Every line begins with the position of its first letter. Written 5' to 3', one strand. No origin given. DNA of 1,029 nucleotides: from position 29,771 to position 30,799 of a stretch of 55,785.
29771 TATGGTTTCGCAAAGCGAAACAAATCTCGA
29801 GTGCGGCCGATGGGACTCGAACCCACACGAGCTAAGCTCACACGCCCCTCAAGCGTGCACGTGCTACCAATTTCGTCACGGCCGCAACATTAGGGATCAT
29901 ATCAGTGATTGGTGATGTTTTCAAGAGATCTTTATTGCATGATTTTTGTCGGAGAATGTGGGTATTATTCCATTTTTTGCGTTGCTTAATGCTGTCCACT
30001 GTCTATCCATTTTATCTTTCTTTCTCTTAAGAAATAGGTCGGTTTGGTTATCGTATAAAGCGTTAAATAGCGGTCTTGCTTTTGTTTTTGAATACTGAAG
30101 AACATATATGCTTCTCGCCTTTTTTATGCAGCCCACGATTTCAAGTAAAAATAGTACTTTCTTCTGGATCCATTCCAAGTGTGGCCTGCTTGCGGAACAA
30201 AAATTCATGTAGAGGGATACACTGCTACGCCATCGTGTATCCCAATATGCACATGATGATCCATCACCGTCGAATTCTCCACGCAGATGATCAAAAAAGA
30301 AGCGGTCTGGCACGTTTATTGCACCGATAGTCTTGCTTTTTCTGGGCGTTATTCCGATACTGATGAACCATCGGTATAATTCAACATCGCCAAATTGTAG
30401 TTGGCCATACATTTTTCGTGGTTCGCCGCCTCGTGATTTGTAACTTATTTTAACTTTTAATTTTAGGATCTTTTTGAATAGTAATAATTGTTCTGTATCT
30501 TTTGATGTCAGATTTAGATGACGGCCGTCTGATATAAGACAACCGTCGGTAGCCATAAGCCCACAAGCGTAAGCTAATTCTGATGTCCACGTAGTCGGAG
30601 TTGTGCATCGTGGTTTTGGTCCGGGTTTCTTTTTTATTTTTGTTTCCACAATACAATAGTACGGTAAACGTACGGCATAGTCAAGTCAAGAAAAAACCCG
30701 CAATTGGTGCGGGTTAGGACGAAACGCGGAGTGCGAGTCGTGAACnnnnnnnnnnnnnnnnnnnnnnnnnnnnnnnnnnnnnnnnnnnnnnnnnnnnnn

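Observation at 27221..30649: Every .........-type gene sits immediately 5' of, and co-oriented with, a tRNA gene (3 of 3)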

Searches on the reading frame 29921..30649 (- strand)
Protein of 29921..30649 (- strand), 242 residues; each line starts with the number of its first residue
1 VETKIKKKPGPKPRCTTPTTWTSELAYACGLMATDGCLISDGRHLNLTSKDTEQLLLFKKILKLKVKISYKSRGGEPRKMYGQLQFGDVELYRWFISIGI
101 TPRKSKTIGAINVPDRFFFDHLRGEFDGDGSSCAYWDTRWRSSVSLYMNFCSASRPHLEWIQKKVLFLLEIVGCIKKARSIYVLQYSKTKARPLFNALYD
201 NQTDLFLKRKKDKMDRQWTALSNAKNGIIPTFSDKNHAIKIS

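Call 4: search_protein_families(library=pfam, proteins=[window:29921-30649:-], max_evalue=1)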
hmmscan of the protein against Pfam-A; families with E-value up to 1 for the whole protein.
window:29921-30649:- (242 aa): 1 family
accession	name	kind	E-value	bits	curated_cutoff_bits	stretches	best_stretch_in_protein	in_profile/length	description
PF14528.11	LAGLIDADG_3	-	0.0024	18.5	22.5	1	25-81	4-64/82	LAGLIDADG-like domain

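Call 5: search_protein_families(library=ncbifam, proteins=[window:29921-30649:-], max_evalue=1)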
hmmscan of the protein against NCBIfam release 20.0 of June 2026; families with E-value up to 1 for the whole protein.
window:29921-30649:- (242 aa): 0 families

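Call 14: search_solved_structures(query=window:29921-30649:-, max_evalue=10)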
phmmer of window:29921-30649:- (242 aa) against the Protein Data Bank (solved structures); distinct sequences matched with E-value up to 10: 9.
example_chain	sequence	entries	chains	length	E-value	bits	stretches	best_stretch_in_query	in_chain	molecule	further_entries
3mx9_A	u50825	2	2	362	0.00017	24.4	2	117-212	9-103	Protein scV3V2(G19S) | scV3V2(G19S)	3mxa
2dch_X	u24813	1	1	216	0.003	20.4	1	26-130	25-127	putative homing endonuclease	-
3mxb_A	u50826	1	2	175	0.065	16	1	117-212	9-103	V3(E8K)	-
2xe0_A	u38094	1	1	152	0.19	14.5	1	117-212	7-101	I-CREI V2V3 VARIANT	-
2xe0_B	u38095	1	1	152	0.21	14.3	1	117-211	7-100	I-CREI V2V3 VARIANT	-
4y0n_A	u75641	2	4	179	1.3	11.7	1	96-137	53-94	Uncharacterized protein SAV1875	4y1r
4y1g_A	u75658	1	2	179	1.3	11.7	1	96-137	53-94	Uncharacterized protein SAV1875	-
4y1f_A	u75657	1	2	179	1.3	11.7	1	96-137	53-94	Uncharacterized protein SAV1875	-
4y1e_A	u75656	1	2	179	1.4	11.6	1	96-136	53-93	Uncharacterized protein SAV1875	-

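Call 32: find_homologous_proteins(query=window:29921-30649:-, max_evalue=0.001)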
Query window:29921-30649:- (242 aa): 413 proteins with E <= 0.001 among 549 candidates; the best 120 are listed.
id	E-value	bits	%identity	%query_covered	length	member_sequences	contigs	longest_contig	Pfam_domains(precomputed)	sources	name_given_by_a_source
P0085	9.3e-140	482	100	87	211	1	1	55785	-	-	-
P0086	5.4e-89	316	60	100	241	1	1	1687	-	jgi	-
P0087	7.6e-84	299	61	93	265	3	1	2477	-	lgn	-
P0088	3.3e-83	297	64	87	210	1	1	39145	-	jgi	jgi:hypothetical protein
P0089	2.5e-82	294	59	92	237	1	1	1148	-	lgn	-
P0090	5.7e-82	293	60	91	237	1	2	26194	-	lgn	-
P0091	2.5e-81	291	60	88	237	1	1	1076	-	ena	-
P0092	1.8e-80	288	56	96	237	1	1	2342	-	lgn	-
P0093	1.2e-79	285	58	96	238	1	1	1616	-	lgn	-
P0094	2.5e-79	284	60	90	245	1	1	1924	-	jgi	jgi:hypothetical protein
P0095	7.8e-79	283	58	96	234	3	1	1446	-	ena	-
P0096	9.3e-79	282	58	96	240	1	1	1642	-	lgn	-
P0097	1.3e-78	282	58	93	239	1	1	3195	PF14528.12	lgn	-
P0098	3.0e-77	278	56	97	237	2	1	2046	PF14528.12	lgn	-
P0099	9.2e-77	276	57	92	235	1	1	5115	-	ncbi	-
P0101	2.9e-76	274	54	100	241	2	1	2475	PF14528.12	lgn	-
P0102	1.5e-75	272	55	96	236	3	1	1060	PF14528.12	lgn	-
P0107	3.7e-74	267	58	90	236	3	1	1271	PF14528.12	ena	-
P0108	4.4e-74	267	53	96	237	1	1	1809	PF14528.12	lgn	-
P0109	1.3e-73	266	54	96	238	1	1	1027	PF14528.12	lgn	-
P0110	1.9e-73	265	52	97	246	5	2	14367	PF14528.12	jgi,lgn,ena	jgi:hypothetical protein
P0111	2.1e-73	265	57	90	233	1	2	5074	PF14528.12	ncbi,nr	ncbi:MAG: hypothetical protein HYZ63_01365 [Candidatus Andersenbacteria bacterium]|nr:hypothetical p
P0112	2.9e-73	264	56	89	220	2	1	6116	PF14528.12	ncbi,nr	ncbi:MAG: hypothetical protein U1C49_01640 [Candidatus Andersenbacteria bacterium]|nr:hypothetical p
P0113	8.4e-73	263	58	92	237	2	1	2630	PF14528.12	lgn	-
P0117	1.1e-71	259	58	90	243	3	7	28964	PF14528.12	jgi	jgi:hypothetical protein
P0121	1.1e-70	256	52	95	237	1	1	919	PF14528.12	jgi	jgi:hypothetical protein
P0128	3.7e-67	244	62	76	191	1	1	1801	PF14528.12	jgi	jgi:hypothetical protein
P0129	1.7e-66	242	52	92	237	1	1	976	PF14528.12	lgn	-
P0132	1.1e-60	223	52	85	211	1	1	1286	PF14528.12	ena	-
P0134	1.6e-60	223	54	86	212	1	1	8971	PF14528.12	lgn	-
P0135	1.5e-59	220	51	84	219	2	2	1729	PF14528.12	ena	-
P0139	2.5e-58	216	51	84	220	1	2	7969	PF14528.12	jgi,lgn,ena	-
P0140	3.6e-58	215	52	83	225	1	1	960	PF14528.12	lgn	-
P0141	4.3e-58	215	48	90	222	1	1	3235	PF14528.12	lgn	-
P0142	6.8e-58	214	50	84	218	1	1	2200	PF14528.12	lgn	-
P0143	7.1e-58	214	49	84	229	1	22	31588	PF14528.12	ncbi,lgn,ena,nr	ncbi:MAG: Intein-containing protein [Parcubacteria group bacterium GW2011_GWA2_47_9]|nr:MAG: Intein-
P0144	5.1e-57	211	50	83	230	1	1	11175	PF14528.12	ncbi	-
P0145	5.6e-57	211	49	88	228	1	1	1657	PF14528.12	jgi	jgi:hypothetical protein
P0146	6.0e-57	211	49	84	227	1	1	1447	PF14528.12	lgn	-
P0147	6.9e-57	211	49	86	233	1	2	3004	PF14528.12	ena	-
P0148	1.7e-56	210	49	84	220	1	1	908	PF14528.12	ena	-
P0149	2.2e-56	209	47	86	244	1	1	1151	PF14528.12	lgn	-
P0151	1.7e-55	206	47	87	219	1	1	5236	PF14528.12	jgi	jgi:hypothetical protein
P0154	5.2e-55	205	48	84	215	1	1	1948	PF14528.12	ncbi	-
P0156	3.9e-54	202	47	86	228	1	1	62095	PF14528.12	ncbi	-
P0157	4.7e-54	202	47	86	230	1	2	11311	PF14528.12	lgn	-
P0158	6.4e-54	201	48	86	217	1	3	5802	PF14528.12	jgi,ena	-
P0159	1.1e-53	200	46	89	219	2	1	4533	PF14528.12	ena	-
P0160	1.3e-53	200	48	84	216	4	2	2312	PF14528.12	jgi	-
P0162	1.9e-53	200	46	87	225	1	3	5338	PF14528.12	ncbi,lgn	-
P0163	2.0e-53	199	49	78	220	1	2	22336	PF14528.12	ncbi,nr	ncbi:MAG: hypothetical protein NUV80_00255 [Candidatus Berkelbacteria bacterium]|nr:hypothetical pro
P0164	2.6e-53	199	47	86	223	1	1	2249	PF14528.12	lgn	-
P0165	2.6e-53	199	49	87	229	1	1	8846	PF14528.12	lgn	-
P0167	2.8e-53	199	46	92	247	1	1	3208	PF14528.12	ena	-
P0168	3.7e-53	199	51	80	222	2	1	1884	PF14528.12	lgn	-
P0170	8.2e-53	197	45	87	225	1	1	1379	PF14528.12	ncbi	-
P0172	1.2e-52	197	49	74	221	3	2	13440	PF14528.12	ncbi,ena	ncbi:MAG: hypothetical protein AAB563_01445 [Patescibacteria group bacterium]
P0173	1.4e-52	197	45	86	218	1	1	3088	PF14528.12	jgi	jgi:hypothetical protein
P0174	1.6e-52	197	45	90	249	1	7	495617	PF14528.12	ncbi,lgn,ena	-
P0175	1.7e-52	196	44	88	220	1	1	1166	PF14528.12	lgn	-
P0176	3.1e-52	196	43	91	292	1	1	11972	PF14528.12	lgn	-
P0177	3.4e-52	195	46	86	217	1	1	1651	PF14528.12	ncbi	-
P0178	4.1e-52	195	46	86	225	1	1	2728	PF14528.12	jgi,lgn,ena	-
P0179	6.9e-52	194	48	89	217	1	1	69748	PF14528.12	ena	-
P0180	7.4e-52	194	45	86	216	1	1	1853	PF14528.12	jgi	jgi:hypothetical protein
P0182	9.1e-52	194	45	86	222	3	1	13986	PF14528.12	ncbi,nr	ncbi:MAG: hypothetical protein Q8R17_00415 [bacterium]|nr:hypothetical protein [bacterium]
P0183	9.6e-52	194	47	84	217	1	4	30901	PF14528.12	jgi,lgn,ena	-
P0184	9.7e-52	194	46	84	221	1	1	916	PF14528.12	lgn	-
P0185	1.3e-51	194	47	80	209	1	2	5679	PF14528.12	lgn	-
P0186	1.6e-51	193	47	86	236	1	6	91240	PF14528.12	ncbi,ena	-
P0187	1.6e-51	193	44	91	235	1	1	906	PF14528.12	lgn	-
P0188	1.6e-51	193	47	86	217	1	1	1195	PF14528.12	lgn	-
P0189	1.7e-51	193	47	82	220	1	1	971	PF14528.12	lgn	-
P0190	1.9e-51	193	51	81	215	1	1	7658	PF14528.12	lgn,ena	-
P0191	4.0e-51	192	48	81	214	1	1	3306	PF14528.12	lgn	-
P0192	5.0e-51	192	46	86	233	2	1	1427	PF14528.12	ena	-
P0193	5.6e-51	191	46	84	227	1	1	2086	PF14528.12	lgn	-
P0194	5.9e-51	191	45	87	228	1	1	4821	PF14528.12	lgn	-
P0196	1.2e-50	190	44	88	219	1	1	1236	PF14528.12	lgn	-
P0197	1.3e-50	190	46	86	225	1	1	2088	PF14528.12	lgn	-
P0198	1.9e-50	190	45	78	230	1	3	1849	PF14528.12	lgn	-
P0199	2.3e-50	189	45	87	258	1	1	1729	PF14528.12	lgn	-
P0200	2.4e-50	189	46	84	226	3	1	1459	PF14528.12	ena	-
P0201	2.4e-50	189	46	85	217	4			PF14528.12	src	-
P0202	2.9e-50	189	44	91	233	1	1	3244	PF14528.12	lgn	-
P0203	3.1e-50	189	43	87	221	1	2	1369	PF14528.12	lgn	-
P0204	3.2e-50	189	45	85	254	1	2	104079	PF14528.12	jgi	jgi:hypothetical protein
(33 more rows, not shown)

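Call 34: search_protein_families(library=phrogs, proteins=[window:29921-30649:-], max_evalue=0.1)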
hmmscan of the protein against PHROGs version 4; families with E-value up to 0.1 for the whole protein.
window:29921-30649:- (242 aa): 1 family
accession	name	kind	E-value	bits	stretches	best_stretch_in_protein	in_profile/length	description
phrog_4645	-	DNA, RNA and nucleotide metabolism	9.9e-23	81.7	1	22-216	106-302/308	endonuclease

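Call 37: find_related_loci(query=A2, collection=metagenome_contigs, flank=2500)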
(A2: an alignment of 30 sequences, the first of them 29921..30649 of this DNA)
Query A2 (242 aa) in metagenome_contigs; peptide patterns used: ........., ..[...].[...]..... (x = any residue, [..] = any of these).
600 stretches matched a pattern (row limit reached: there are more); 402 encode a relative of the query (tblastn E <= 1e-3); the best 80 are kept; 80 distinct loci.
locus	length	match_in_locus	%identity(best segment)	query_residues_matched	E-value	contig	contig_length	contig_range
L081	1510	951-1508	60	8-195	3e-73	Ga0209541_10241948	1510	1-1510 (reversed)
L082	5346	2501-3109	49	8-210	4e-62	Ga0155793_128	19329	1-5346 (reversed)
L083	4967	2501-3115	50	6-210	1e-61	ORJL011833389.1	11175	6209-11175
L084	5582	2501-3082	48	21-215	2e-61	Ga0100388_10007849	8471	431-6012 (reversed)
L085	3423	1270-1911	49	4-216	2e-60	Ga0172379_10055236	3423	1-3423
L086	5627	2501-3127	48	8-216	3e-60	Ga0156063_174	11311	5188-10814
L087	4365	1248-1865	47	12-216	3e-60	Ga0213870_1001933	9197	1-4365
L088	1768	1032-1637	49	12-210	1e-60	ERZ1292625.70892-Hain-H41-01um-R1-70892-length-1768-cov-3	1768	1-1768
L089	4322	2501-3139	45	8-216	1e-58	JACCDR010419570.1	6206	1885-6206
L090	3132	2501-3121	47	10-216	1e-58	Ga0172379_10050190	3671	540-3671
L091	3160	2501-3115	44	12-216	1e-58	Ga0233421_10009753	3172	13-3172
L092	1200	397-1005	50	12-214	4e-62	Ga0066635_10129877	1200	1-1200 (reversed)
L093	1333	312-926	44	12-216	3e-61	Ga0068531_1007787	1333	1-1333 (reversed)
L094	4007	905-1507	49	12-213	5e-58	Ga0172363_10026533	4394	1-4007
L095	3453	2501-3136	47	1-210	3e-58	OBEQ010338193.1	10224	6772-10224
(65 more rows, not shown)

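Call 97: search_protein_families(library=padloc, proteins=[window:29921-30649:-], max_evalue=0.01)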
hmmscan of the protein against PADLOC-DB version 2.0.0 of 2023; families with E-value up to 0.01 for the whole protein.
window:29921-30649:- (242 aa): 0 families
